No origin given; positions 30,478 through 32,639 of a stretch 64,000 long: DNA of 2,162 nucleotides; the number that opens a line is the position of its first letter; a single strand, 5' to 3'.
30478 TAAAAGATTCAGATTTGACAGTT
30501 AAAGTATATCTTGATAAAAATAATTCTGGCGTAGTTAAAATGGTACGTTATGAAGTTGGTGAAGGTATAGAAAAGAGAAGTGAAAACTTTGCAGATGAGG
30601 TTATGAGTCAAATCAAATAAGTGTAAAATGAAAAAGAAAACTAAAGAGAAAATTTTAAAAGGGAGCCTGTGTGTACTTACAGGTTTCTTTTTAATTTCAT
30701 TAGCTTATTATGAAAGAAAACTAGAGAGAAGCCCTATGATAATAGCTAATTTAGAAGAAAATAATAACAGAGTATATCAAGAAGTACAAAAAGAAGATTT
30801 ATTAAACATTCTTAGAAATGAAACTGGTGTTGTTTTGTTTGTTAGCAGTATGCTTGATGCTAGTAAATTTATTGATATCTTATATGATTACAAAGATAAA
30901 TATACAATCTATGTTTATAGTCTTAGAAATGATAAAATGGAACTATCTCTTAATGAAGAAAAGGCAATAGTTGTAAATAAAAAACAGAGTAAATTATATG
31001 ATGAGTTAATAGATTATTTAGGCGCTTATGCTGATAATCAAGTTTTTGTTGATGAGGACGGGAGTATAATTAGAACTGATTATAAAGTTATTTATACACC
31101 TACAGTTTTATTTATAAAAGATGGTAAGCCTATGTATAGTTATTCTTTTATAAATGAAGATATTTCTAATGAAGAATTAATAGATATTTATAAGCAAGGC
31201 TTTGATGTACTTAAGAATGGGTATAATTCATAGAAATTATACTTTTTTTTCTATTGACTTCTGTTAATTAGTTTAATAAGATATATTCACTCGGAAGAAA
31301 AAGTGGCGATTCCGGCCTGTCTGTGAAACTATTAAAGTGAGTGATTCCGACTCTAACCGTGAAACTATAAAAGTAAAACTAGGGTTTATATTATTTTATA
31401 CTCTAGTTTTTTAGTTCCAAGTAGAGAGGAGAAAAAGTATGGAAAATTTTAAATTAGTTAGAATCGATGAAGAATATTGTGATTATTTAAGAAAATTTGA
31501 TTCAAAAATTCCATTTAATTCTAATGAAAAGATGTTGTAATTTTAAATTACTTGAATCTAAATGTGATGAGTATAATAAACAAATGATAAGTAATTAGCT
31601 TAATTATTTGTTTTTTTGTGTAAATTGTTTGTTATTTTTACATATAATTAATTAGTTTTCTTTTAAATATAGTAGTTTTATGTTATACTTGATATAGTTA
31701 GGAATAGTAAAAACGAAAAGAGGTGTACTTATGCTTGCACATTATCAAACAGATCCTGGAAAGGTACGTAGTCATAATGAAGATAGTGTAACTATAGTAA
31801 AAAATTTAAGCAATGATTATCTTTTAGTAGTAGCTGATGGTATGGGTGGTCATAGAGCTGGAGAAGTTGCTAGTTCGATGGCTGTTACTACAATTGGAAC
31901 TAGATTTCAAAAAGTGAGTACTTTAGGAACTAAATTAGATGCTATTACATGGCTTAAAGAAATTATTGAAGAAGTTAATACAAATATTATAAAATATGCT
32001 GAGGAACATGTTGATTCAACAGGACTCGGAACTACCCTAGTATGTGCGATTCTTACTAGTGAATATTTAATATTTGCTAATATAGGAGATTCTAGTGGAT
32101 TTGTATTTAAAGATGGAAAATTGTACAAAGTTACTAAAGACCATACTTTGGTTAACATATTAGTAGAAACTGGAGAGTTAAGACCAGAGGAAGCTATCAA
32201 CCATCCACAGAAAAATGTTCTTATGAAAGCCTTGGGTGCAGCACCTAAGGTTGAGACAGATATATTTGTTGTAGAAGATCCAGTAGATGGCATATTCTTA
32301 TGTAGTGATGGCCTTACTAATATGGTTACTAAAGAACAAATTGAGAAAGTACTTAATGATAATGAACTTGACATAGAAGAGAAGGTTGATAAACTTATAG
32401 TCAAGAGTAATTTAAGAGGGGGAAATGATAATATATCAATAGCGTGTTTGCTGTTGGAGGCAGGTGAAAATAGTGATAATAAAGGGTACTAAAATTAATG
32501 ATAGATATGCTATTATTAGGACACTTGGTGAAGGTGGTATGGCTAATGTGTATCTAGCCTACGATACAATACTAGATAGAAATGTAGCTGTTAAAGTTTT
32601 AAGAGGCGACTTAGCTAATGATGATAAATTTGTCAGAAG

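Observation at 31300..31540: Relic of a type III toxin-antitoxin (ToxIN/AbiQ-like) locus between tsf and stp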

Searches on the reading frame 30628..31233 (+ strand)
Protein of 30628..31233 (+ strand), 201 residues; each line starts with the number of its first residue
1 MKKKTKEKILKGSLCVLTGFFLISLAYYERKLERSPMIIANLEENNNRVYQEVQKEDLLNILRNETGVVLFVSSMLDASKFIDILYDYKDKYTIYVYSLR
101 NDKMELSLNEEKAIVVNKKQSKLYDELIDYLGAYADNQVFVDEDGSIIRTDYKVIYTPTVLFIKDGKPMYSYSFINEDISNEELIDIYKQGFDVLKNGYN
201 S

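Call 5: search_protein_families(library=pfam, proteins=[window:30628-31233:+], max_evalue=10)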
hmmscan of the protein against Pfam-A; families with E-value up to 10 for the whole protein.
window:30628-31233:+ (201 aa): 2 families
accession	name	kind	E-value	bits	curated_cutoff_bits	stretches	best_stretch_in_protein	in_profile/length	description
PF07449.17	HyaE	-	0.0045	17.5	22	1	126-167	52-94/108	Hydrogenase-1 expression protein HyaE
PF12832.13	MFS_1_like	-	0.11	11.9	25.2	1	13-98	161-241/373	MFS_1 like family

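Call 13: find_encoding_contigs(protein=window:30628-31230:+, flank=5000, max_places=10)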
Protein window:30628-31230:+ (201 aa): 23 contigs read that carry it; 10 places shown.
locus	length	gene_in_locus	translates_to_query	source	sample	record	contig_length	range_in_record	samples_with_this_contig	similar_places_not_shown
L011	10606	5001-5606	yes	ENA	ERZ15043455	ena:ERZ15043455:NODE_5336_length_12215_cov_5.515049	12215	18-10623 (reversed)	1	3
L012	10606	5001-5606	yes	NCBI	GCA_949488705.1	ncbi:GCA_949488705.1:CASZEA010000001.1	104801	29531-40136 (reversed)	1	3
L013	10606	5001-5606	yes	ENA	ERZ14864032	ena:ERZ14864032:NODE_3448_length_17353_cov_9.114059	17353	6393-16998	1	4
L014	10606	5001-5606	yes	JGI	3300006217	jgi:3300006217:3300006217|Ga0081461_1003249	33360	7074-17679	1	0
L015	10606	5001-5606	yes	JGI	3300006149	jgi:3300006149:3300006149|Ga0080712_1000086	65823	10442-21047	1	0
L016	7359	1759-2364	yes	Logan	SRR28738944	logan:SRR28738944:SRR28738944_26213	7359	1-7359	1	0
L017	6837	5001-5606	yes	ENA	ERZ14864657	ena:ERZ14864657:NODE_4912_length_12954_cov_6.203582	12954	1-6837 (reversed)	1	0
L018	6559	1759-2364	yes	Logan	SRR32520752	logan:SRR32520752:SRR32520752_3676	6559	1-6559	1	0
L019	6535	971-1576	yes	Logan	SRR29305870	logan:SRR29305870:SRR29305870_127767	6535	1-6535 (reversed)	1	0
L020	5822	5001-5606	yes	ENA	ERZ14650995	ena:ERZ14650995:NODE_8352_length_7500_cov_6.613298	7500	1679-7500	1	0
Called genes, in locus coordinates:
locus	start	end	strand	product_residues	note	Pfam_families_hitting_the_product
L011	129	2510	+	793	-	PF00122:E1-E2_ATPase, PF00702:Hydrolase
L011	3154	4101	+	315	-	PF00318:Ribosomal_S2, PF07498:Rho_N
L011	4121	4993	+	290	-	PF25025:EF-Ts_N (faint), PF00889:EF_TS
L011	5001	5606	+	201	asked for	-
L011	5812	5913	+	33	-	-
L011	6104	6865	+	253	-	PF00481:PP2C, PF13672:PP2C_2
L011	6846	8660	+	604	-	PF00069:Pkinase, PF07714:PK_Tyr_Ser-Thr, PF03109:ABC1 (weak), PF03793:PASTA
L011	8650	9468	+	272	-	PF16745:RsgA_N (weak), PF01926:MMR_HSR1 (faint), PF03193:RsgA_GTPase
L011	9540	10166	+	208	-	PF00834:Ribul_P_3_epim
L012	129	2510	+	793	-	PF00122:E1-E2_ATPase, PF00702:Hydrolase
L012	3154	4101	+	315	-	PF00318:Ribosomal_S2, PF07498:Rho_N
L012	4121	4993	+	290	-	PF25025:EF-Ts_N (faint), PF00889:EF_TS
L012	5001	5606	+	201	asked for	-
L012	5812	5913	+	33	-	-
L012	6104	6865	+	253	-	PF00481:PP2C, PF13672:PP2C_2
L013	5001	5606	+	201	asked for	-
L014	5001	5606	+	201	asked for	-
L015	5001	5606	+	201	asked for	-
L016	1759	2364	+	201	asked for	-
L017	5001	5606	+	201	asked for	-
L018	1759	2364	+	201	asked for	-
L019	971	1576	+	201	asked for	-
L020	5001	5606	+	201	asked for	-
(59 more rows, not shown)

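Call 69: find_homologous_proteins(query=window:30628-31230:+, max_evalue=1e-10)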
Query window:30628-31230:+ (201 aa): 12 proteins with E <= 1e-10 among 195 candidates.
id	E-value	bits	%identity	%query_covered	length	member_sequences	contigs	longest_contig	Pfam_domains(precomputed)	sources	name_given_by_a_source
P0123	7.5e-122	422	100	100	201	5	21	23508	-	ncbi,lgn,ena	-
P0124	8.1e-102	357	82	95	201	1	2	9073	-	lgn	-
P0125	2.2e-100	352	81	95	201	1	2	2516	-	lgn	-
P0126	1.1e-97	343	79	95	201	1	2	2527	-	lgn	-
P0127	2.7e-83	296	68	92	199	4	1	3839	-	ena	-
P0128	1.6e-77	278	62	95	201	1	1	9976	-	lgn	-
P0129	9.7e-77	275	62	95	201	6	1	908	-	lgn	-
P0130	1.0e-72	262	60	95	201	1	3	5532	-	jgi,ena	-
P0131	5.2e-72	260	59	95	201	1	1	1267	-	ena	-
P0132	9.7e-62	226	55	95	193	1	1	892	-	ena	-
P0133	1.1e-36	144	38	93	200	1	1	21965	-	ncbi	-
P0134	6.3e-32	129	36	100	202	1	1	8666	-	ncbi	-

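Call 70: find_encoding_contigs(protein=P0124, flank=2500, max_places=3)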
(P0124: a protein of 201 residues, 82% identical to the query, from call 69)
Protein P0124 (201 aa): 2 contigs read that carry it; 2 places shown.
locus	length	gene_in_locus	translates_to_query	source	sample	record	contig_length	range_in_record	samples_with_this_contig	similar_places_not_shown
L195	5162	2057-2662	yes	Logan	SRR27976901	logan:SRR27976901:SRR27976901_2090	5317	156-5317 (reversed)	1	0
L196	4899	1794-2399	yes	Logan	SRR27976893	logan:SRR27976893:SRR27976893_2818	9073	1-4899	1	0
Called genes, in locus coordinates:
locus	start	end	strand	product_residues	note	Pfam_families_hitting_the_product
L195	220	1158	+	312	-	PF00318:Ribosomal_S2, PF07498:Rho_N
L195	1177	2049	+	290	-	PF25025:EF-Ts_N (faint), PF00889:EF_TS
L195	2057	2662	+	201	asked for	-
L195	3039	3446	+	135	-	PF13958:ToxN_toxin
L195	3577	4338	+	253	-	PF00481:PP2C, PF13672:PP2C_2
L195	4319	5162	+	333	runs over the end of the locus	?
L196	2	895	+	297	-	?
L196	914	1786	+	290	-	PF25025:EF-Ts_N (faint), PF00889:EF_TS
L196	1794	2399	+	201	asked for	-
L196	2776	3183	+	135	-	PF13958:ToxN_toxin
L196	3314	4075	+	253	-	PF00481:PP2C, PF13672:PP2C_2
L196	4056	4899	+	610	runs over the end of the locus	PF00069:Pkinase, PF07714:PK_Tyr_Ser-Thr, PF03109:ABC1 (weak), PF03793:PASTA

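Call 71: find_encoding_contigs(protein=P0125, flank=2500, max_places=3)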
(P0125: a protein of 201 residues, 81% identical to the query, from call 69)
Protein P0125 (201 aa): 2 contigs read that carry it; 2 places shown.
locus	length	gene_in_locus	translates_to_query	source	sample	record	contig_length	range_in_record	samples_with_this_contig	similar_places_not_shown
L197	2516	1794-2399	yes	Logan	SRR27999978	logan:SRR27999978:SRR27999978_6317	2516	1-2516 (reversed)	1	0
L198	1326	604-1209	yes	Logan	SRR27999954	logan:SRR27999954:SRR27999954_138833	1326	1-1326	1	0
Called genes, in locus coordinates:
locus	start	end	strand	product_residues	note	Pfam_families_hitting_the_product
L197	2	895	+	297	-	?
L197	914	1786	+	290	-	PF25025:EF-Ts_N (faint), PF00889:EF_TS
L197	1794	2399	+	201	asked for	-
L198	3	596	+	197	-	?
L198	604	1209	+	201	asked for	-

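Call 72: find_encoding_contigs(protein=P0126, flank=2500, max_places=3)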
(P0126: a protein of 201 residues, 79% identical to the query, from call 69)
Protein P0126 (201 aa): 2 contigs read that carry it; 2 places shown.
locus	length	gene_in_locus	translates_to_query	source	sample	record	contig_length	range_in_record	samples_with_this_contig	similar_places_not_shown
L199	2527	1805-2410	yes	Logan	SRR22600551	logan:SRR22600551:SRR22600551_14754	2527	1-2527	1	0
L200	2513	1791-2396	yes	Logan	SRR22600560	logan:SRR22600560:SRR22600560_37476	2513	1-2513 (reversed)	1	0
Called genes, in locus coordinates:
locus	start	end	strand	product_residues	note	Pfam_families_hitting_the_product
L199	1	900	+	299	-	?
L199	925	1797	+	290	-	PF25025:EF-Ts_N (faint), PF00889:EF_TS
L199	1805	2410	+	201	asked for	-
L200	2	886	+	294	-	?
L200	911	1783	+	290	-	PF25025:EF-Ts_N (faint), PF00889:EF_TS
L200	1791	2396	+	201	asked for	-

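Call 73: find_encoding_contigs(protein=P0128, flank=2500, max_places=3)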
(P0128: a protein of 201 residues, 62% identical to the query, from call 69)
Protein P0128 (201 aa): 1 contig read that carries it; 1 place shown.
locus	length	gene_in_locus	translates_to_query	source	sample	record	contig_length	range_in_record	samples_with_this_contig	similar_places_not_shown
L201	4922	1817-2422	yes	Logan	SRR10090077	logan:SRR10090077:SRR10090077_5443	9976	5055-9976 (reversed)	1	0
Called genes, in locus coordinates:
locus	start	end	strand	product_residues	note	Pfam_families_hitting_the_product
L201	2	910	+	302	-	?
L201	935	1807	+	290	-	PF25025:EF-Ts_N (faint), PF00889:EF_TS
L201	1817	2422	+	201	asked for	-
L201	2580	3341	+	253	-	PF00481:PP2C, PF13672:PP2C_2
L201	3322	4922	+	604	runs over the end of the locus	PF00069:Pkinase, PF07714:PK_Tyr_Ser-Thr, PF03109:ABC1 (weak), PF03793:PASTA (weak)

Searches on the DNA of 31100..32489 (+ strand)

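Call 6: search_rna_families(source=window, start=31100, end=31800, threshold=evalue, max_evalue=10, show_alignments=3)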
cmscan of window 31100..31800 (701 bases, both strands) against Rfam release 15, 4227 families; matches with E-value up to 10: 4.
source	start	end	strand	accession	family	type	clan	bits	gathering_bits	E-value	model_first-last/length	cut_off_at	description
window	31338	31438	-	RF00842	MIR403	Gene; miRNA;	-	23.3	70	0.027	1-115/115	no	MIR403 microRNA precursor family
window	31359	31421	-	RF04172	MIR8675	Gene; miRNA;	-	22.4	90.8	0.12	1-95/95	no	MIR8675 microRNA precursor family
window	31357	31442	+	RF01212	sn2524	Gene; snRNA; snoRNA; CD-box;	-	17.1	44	8.9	1-109/109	no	Small nucleolar RNA sn2524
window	31319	31425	-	RF02849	Ysr197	Gene; sRNA;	-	15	167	0.33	1-254/254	no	Yersinia sRNA 197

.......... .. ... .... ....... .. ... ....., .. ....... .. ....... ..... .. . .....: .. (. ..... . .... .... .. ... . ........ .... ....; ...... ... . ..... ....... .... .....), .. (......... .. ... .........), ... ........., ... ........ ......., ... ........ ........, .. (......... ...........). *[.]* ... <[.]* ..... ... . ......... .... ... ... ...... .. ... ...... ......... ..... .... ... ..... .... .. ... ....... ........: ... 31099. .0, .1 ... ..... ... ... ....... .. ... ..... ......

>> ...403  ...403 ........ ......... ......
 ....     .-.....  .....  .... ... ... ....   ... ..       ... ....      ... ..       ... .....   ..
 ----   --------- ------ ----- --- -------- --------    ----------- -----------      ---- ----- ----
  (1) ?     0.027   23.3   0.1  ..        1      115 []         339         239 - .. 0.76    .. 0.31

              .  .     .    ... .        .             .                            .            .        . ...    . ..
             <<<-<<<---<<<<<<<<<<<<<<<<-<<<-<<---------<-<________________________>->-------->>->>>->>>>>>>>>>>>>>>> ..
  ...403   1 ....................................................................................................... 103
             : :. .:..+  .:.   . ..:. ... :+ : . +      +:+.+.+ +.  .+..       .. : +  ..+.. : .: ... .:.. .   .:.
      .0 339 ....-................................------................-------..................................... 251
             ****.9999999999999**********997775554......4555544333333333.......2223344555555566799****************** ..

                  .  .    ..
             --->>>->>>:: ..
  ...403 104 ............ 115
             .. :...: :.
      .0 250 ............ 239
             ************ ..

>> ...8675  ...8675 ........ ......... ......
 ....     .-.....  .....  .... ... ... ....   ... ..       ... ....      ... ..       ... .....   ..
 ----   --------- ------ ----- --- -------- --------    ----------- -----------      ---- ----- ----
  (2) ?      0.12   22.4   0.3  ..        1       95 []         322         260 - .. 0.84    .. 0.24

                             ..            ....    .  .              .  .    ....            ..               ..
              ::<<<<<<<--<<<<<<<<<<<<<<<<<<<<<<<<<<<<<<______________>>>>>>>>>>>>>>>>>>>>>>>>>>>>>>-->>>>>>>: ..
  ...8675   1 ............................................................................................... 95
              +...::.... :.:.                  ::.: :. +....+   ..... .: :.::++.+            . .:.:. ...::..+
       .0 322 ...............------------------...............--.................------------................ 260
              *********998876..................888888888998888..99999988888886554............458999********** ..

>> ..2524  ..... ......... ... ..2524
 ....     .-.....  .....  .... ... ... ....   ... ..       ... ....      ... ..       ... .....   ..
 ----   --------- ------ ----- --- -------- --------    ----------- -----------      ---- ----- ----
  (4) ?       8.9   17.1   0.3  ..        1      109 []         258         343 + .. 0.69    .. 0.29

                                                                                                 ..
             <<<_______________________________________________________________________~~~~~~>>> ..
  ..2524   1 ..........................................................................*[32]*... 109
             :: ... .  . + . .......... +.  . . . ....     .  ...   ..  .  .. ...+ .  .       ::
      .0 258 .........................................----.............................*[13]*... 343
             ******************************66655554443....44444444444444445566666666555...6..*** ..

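Call 58: search_with_rna_model(model_id=R1, sources=[L023, L024, L025, L026, L027, L028, L029, L030, L031, L032, L033, L034, L035, L036, L037, L038, L039, L040, L041, L042, L043, L044, L045, L046, L047, L048, L049, L050, L051, L052, L053, L054, L055, L056, L098, L099, L101, L104, L021, L022], max_evalue=1)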
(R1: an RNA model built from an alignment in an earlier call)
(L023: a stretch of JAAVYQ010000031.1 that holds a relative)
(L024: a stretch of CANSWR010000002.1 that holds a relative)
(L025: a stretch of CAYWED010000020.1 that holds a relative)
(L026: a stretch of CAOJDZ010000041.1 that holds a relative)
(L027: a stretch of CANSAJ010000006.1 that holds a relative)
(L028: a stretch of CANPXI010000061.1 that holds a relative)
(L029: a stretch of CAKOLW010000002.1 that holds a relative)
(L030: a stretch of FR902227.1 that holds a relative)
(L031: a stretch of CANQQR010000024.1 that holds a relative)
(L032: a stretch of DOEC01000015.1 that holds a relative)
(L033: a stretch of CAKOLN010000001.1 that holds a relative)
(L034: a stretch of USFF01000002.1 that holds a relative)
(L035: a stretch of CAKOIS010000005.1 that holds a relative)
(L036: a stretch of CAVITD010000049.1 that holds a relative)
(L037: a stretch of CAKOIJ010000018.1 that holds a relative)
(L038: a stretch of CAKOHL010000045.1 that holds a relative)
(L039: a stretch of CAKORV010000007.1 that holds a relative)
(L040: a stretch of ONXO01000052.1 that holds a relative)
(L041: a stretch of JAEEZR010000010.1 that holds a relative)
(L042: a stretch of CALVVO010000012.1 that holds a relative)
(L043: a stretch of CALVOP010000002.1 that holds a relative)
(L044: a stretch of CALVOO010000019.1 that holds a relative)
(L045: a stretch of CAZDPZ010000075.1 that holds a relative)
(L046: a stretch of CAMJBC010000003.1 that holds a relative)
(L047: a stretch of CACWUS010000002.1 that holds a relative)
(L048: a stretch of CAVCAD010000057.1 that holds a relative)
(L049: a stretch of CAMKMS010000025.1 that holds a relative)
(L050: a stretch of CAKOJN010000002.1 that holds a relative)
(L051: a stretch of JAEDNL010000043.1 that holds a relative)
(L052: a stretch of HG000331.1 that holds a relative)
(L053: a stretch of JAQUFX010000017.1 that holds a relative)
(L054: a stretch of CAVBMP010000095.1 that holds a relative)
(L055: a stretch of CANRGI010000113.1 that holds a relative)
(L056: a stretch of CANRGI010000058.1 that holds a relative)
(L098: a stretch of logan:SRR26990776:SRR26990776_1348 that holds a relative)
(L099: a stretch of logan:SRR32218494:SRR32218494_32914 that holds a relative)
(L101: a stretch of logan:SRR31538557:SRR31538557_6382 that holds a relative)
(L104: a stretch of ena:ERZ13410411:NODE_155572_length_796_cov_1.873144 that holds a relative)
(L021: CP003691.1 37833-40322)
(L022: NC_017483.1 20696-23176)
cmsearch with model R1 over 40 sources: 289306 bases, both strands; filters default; matches with E-value up to 1: 27.
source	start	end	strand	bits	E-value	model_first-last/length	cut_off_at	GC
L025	3216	3257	+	47.6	4.6e-08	1-39/39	no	0.33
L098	7663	7705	+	43.8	3.7e-07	1-39/39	no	0.37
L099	5200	5242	+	43.8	3.7e-07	1-39/39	no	0.37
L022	1039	1078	+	32.4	0.00019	1-39/39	no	0.4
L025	3021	3054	+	29.1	0.0012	1-39/39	no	0.35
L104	324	362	+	28.9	0.0013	1-39/39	no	0.36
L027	3593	3631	+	28.1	0.002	1-39/39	no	0.38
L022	1111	1150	+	27.5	0.0028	1-39/39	no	0.38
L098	3902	3943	+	26.7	0.0043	1-39/39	no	0.31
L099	1439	1480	+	26.7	0.0043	1-39/39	no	0.31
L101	119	160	+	26.6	0.0046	1-39/39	no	0.31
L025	3059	3100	+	24.9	0.011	1-39/39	no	0.45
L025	2983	3016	+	24.2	0.017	1-39/39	no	0.41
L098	3862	3897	+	23.6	0.024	1-39/39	no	0.39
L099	1399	1434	+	23.6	0.024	1-39/39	no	0.39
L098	7706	7741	+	20.1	0.16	1-39/39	no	0.36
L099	5243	5278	+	20.1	0.16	1-39/39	no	0.36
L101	37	73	+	18.5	0.38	1-39/39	no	0.35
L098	3821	3857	+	18.3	0.43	1-39/39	no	0.41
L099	1358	1394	+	18.3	0.43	1-39/39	no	0.41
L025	8448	8482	+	17.8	0.57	5-38/39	no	0.37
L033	1362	1390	+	17.8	0.58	1-39/39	no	0.28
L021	1091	1129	+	17.4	0.71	1-39/39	no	0.41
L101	78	114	+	17.1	0.83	1-39/39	no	0.41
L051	6898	6922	+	17.1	0.84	1-39/39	no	0.16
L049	3322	3342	+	16.9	0.94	1-39/39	no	0.29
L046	3323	3343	+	16.9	0.94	1-39/39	no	0.29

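Call 59: search_with_rna_model(model_id=R1, source=window, start=31240, end=31338, filters=off, max_evalue=10, show_alignments=2)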
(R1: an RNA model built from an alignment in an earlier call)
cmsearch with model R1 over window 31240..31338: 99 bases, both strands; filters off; matches with E-value up to 10: 3.
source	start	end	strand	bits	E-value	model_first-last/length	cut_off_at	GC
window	31300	31337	+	14.4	0.0013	1-39/39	no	0.45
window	31242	31260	-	7.9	0.044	1-39/39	no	0.21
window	31261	31274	-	-1.1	6.1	1-39/39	no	0.21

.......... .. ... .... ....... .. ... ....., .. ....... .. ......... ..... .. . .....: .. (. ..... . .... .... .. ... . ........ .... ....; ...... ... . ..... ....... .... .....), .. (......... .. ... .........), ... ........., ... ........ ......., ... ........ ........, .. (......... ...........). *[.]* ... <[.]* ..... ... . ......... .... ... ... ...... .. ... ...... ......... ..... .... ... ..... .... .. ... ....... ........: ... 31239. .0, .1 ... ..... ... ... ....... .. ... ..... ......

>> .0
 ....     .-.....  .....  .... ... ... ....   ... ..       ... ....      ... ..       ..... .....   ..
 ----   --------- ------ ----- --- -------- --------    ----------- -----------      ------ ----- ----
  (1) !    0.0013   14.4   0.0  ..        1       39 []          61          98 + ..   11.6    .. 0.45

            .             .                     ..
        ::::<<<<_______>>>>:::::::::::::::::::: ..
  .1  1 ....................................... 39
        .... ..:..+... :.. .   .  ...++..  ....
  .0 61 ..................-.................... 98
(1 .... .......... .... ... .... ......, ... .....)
